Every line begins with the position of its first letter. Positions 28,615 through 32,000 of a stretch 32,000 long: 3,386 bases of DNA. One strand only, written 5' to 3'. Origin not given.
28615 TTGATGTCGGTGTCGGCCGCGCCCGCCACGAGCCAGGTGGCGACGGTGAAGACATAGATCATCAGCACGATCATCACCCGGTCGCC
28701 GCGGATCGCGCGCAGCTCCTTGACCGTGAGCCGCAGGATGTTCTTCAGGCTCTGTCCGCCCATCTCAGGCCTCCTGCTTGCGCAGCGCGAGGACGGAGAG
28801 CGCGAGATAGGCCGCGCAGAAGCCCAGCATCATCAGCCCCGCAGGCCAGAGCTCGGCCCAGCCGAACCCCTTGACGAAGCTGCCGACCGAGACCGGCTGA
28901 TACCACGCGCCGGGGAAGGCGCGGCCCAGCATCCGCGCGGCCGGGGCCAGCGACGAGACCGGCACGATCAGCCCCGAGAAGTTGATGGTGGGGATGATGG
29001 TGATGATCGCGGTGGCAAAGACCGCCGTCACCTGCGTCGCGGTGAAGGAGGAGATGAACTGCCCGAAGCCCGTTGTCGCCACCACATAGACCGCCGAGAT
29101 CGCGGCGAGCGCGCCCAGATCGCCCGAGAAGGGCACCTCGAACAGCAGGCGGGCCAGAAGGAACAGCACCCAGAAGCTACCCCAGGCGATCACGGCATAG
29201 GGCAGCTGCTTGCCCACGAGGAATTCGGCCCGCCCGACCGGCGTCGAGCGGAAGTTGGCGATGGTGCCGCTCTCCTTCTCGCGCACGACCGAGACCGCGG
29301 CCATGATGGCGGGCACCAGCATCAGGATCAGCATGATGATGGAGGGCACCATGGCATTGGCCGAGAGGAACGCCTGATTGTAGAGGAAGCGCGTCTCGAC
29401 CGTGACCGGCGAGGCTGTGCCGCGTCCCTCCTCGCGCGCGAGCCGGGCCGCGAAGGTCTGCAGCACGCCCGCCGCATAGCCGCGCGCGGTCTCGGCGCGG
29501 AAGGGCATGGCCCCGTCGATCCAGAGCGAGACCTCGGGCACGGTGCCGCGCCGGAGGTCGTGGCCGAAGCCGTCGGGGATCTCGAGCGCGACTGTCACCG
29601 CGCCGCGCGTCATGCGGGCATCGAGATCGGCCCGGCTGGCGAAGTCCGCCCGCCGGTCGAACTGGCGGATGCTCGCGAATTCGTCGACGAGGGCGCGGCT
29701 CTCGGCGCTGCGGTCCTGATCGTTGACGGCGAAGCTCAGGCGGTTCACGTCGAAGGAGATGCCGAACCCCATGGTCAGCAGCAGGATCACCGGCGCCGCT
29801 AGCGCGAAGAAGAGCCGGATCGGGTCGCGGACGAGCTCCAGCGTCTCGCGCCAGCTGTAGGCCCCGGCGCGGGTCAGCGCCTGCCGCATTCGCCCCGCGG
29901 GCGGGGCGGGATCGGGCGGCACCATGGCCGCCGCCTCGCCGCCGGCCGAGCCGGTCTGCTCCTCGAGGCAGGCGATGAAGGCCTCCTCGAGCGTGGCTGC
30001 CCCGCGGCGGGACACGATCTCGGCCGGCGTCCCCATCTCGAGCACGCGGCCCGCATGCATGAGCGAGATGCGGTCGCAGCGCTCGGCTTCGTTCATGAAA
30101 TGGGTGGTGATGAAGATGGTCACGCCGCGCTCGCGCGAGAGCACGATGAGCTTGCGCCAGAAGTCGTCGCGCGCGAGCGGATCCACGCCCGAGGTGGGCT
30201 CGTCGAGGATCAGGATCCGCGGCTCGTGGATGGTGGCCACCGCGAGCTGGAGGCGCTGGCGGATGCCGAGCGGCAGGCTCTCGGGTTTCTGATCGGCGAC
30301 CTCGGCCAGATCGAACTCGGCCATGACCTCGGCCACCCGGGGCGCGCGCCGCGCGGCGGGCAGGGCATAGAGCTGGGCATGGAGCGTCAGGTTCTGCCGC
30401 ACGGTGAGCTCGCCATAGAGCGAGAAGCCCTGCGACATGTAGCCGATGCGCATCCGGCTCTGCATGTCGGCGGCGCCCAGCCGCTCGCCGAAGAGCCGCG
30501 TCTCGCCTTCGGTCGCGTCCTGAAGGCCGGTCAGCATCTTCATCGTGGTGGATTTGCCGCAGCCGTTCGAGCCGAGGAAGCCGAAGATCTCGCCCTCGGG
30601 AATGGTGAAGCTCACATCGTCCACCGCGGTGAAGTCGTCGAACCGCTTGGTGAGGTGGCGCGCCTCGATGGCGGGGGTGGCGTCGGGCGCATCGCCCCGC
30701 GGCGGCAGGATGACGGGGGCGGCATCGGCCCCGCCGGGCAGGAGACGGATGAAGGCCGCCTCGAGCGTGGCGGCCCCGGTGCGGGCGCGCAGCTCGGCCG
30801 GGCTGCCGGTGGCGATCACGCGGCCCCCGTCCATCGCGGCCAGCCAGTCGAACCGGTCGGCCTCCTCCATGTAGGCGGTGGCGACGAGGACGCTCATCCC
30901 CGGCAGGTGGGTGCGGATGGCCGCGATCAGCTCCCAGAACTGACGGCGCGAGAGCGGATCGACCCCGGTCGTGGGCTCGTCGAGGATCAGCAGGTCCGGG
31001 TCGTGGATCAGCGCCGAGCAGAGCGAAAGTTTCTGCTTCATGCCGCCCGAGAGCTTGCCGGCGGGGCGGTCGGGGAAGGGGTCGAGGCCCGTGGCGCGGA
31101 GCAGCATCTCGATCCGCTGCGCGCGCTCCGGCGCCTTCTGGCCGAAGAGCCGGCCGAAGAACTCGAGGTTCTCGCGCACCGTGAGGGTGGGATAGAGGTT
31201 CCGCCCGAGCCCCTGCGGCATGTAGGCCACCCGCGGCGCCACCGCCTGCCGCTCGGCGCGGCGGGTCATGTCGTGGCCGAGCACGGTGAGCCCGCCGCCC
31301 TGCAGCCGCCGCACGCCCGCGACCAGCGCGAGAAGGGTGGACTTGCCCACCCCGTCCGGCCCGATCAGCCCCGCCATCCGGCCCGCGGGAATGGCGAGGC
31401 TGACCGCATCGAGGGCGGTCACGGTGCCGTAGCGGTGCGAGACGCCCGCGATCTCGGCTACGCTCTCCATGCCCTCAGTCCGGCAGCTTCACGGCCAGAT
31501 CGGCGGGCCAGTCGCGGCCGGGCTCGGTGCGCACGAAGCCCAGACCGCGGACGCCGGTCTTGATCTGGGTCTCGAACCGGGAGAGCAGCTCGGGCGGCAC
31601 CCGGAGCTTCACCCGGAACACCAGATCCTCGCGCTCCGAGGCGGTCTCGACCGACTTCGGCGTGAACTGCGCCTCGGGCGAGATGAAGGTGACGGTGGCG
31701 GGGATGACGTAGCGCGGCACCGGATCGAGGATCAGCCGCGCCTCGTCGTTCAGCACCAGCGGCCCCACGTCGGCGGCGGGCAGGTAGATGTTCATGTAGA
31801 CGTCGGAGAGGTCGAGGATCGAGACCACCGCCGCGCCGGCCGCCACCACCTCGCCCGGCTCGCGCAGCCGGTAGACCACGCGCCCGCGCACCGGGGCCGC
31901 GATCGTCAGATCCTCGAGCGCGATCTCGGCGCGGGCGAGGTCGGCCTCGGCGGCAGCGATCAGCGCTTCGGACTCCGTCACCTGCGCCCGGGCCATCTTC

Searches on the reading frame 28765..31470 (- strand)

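Call 21: search_protein_families(library=pfam, proteins=[window:28765-31470:-], max_evalue=0.001)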
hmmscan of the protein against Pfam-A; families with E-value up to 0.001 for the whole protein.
window:28765-31470:- (901 aa): 9 families
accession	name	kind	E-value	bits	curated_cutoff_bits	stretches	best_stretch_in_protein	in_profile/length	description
PF00005.33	ABC_tran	-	3.5e-62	209.5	25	2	20-168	1-137/137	ABC transporter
PF12698.13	ABC2_membrane_3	-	9.4e-43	147.1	31.6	1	553-894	4-347/347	ABC-2 family transporter protein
PF13304.12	AAA_21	-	2.5e-18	67.6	27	2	135-197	233-296/304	AAA domain, putative AbiEii toxin, Type IV TA system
PF01061.29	ABC2_membrane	-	1.4e-12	48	26.9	1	706-857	50-202/211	ABC-2 type transporter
PF12679.13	ABC2_membrane_2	-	2.2e-12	47.2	27.2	1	607-833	72-205/283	ABC-2 family transporter protein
PF12730.13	ABC2_membrane_4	-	8.6e-05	23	27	1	699-828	44-172/179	ABC-2 family transporter protein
PF22039.1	HUTI_composite_bact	-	0.0002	21.4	25.5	0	212-230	4-22/26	Imidazolonepropionase-like composite domain, bacteria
PF13555.12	AAA_29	-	0.00035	20.7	27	0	30-48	23-41/61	P-loop containing region of AAA domain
PF03193.22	RsgA_GTPase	-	0.00045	20.5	30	0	30-52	106-128/174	RsgA GTPase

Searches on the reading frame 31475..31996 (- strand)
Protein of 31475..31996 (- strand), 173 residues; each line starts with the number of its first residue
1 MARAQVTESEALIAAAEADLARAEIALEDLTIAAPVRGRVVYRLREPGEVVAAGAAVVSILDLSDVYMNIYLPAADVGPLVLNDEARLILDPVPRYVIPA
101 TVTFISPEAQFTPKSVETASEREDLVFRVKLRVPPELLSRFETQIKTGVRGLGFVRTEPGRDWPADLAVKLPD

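Call 21: search_protein_families(library=pfam, proteins=[window:31475-31996:-], max_evalue=0.001)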
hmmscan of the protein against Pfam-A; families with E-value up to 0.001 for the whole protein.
window:31475-31996:- (173 aa): 2 families
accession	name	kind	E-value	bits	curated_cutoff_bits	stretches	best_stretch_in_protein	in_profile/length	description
PF13437.12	HlyD_3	-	6.3e-14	53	22.2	1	31-136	1-96/106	HlyD family secretion protein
PF16576.10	HlyD_D23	-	3.4e-09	36.7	30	1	18-110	97-189/214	Barrel-sandwich domain of CusB or HlyD membrane-fusion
